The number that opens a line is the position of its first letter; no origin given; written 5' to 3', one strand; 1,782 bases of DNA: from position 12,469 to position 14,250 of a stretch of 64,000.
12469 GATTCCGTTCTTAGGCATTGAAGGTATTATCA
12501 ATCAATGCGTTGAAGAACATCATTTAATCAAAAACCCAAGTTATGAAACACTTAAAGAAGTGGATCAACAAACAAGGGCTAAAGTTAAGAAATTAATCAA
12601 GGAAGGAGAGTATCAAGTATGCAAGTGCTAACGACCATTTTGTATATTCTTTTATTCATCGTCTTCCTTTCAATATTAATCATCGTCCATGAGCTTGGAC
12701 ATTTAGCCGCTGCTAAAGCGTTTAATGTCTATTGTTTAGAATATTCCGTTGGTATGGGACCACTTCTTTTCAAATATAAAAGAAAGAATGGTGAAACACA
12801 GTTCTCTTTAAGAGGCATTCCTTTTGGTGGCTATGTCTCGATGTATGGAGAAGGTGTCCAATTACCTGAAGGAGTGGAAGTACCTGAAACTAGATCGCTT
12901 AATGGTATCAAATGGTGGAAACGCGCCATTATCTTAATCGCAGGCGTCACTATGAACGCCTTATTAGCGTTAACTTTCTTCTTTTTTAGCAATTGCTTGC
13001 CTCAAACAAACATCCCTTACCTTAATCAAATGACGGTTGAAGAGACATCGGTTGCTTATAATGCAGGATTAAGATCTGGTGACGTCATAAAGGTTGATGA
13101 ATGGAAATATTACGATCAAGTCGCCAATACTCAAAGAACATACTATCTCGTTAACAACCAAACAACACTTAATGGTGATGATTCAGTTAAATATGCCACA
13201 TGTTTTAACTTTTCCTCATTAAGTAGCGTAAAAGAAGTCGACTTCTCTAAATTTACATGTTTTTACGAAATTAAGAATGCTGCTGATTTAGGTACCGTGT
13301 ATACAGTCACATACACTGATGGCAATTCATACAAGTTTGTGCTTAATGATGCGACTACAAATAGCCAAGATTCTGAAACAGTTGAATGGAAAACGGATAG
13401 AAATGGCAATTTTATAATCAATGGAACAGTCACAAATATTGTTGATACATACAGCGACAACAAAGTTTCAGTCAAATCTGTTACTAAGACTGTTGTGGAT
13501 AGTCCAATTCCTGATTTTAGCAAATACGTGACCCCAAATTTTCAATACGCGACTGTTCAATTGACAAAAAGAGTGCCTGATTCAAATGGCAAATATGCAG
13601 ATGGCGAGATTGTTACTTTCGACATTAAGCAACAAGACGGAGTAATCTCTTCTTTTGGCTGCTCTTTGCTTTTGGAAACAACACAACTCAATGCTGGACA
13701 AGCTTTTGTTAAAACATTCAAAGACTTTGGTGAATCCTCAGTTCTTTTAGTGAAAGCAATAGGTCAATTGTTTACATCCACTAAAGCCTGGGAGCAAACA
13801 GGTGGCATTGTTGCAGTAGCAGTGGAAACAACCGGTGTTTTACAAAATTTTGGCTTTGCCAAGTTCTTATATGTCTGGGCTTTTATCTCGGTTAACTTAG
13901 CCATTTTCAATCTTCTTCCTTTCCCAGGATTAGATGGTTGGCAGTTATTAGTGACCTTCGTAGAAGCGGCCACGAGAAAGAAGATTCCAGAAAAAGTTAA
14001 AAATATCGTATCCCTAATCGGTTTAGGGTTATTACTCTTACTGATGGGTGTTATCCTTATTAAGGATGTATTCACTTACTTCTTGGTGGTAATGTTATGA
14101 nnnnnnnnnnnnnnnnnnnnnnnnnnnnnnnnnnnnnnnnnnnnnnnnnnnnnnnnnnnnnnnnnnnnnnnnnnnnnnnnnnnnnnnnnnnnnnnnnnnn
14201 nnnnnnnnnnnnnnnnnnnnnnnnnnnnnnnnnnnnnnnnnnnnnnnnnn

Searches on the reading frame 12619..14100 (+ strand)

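Call 69: search_protein_families(library=pfam, proteins=[window:12619-14100:+], max_evalue=0.00001)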
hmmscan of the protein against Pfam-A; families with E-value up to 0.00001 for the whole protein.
window:12619-14100:+ (493 aa): 1 family
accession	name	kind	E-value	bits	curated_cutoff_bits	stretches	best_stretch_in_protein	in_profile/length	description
PF02163.28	Peptidase_M50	-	3.8e-52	177.2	27.2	1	13-475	2-221/221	Peptidase family M50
